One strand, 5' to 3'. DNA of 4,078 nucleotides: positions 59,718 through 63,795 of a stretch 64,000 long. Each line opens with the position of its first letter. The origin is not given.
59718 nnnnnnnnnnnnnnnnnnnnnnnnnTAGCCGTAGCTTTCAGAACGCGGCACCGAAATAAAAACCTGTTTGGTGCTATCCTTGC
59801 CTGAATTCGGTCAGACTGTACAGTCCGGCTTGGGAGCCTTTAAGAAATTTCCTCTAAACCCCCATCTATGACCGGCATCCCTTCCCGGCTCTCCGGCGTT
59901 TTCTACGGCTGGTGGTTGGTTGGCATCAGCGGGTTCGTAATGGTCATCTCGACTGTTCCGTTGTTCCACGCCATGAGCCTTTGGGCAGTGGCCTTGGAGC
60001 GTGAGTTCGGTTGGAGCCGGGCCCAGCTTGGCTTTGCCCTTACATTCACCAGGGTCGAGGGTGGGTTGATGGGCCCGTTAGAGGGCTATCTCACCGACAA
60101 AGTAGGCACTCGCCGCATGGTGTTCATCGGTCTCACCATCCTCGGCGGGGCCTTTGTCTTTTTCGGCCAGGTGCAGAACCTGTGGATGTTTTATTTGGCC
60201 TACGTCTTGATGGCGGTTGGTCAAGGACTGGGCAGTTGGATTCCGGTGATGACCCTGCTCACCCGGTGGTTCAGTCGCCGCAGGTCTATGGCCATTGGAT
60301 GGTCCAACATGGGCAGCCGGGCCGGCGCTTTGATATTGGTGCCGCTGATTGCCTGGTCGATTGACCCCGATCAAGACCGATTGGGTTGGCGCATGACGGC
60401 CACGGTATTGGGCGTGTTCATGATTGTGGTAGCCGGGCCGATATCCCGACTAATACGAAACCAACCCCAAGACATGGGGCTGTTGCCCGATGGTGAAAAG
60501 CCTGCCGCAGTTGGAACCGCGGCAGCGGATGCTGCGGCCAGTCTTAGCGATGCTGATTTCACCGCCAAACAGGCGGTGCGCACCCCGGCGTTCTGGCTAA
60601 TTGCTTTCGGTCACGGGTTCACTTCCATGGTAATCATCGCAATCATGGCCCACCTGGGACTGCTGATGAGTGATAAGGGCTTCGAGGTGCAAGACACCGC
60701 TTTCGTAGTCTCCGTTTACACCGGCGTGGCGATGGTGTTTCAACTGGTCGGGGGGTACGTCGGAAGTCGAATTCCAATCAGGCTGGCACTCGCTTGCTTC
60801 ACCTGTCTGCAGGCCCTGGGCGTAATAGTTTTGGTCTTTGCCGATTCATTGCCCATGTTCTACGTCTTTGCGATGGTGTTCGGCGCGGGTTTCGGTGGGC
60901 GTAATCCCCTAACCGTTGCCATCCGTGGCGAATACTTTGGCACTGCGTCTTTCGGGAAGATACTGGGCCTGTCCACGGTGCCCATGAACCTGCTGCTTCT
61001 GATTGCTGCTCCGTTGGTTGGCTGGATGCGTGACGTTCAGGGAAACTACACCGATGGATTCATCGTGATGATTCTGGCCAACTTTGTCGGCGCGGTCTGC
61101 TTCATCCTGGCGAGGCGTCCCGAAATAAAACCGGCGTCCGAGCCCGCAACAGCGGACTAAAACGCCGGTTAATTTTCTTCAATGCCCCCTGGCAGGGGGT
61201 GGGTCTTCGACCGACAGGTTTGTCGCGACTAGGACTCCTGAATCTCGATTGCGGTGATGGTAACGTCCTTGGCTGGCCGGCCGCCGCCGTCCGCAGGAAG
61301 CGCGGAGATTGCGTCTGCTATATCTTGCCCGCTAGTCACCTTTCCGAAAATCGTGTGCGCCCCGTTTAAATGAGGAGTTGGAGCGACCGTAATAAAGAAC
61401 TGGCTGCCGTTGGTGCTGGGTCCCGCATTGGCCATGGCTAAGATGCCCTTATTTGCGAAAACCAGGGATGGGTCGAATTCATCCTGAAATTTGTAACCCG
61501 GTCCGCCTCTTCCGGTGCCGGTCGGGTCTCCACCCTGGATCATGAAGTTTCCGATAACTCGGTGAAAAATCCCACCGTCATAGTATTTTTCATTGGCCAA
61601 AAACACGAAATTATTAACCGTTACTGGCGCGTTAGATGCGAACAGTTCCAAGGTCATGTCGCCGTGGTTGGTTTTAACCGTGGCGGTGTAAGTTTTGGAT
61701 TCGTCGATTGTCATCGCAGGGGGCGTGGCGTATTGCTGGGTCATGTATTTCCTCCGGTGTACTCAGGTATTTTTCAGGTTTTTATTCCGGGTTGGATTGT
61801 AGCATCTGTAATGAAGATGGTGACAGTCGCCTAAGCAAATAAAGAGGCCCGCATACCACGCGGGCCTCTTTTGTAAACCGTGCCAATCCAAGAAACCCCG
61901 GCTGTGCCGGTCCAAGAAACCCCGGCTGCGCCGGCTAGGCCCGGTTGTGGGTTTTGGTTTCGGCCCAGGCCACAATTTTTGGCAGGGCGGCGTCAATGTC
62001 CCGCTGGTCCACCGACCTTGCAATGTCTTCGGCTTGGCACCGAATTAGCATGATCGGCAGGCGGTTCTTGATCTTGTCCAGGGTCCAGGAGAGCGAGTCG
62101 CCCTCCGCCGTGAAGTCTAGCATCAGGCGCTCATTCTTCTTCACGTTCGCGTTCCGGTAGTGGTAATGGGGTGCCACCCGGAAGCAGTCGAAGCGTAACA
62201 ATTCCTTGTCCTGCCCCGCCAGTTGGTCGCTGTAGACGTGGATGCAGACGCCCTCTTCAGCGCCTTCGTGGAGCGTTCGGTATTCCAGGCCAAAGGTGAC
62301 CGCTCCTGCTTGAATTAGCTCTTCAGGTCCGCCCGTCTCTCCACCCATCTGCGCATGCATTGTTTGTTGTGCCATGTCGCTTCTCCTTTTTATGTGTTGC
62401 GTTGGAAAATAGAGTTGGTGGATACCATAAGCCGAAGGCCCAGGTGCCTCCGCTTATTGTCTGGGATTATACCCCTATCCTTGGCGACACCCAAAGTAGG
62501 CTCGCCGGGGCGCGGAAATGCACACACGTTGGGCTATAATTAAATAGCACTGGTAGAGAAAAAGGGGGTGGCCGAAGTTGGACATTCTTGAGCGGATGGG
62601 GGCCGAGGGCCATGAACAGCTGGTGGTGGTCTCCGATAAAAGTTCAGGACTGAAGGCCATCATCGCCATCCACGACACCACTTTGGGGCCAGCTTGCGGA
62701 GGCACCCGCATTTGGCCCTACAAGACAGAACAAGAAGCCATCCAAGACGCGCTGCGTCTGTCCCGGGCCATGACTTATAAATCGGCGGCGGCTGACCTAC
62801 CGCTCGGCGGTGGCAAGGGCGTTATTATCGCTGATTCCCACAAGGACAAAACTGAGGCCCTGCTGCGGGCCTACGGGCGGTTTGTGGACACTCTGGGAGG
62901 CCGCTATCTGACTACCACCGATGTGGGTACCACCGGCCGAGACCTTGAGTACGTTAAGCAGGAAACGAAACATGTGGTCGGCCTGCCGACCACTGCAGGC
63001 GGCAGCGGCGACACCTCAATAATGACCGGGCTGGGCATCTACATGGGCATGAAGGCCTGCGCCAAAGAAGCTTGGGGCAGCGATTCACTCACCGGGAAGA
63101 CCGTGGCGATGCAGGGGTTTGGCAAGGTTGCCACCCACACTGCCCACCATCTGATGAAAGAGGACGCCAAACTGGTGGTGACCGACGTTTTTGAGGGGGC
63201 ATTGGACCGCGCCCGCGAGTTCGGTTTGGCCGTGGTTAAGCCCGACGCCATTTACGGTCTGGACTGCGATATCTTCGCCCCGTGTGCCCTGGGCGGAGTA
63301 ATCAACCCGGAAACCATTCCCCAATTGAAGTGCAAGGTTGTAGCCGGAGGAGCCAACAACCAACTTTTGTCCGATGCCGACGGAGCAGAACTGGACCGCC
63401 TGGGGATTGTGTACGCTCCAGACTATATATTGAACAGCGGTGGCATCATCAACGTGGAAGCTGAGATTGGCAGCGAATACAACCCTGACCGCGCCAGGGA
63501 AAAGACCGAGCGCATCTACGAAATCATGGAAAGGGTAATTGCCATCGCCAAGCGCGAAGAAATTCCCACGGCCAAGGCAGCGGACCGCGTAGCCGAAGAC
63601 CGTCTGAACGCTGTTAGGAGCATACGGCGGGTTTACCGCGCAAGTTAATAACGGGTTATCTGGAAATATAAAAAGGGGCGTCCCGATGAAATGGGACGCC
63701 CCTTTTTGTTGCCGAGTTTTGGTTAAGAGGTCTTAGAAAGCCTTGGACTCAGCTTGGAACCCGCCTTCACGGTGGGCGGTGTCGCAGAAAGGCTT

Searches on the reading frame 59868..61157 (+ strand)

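Call 72: search_protein_families(library=pfam, proteins=[window:59868-61157:+], max_evalue=0.00001)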
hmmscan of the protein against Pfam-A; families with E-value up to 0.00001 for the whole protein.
window:59868-61157:+ (430 aa): 1 family
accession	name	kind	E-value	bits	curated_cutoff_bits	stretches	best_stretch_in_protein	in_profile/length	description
PF07690.21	MFS_1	-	2.2e-41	142.4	33.4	2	25-313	5-278/347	Major Facilitator Superfamily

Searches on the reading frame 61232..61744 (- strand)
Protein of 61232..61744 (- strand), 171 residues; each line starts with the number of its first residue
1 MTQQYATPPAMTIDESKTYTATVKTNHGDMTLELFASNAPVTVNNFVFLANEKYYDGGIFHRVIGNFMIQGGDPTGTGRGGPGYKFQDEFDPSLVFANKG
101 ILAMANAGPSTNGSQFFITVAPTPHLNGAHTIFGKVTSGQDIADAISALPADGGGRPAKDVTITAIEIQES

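Call 72: search_protein_families(library=pfam, proteins=[window:61232-61744:-], max_evalue=0.00001)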
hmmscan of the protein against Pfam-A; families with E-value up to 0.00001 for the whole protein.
window:61232-61744:- (171 aa): 1 family
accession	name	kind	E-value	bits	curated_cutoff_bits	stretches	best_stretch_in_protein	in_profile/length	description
PF00160.26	Pro_isomerase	-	4.4e-51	173.7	21.7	1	22-167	3-158/159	Cyclophilin type peptidyl-prolyl cis-trans isomerase/CLD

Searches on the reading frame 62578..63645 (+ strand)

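Call 72: search_protein_families(library=pfam, proteins=[window:62578-63645:+], max_evalue=0.00001)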
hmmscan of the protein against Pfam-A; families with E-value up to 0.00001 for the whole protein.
window:62578-63645:+ (356 aa): 2 families
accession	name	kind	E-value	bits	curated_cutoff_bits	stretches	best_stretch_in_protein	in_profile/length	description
PF02812.23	ELFV_dehydrog_N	-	5.5e-29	100.9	25.3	1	16-132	5-129/129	Glu/Leu/Phe/Val dehydrogenase, dimerisation domain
PF00208.27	ELFV_dehydrog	-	1.4e-22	81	23.4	2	219-343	101-233/241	Glutamate/Leucine/Phenylalanine/Valine dehydrogenase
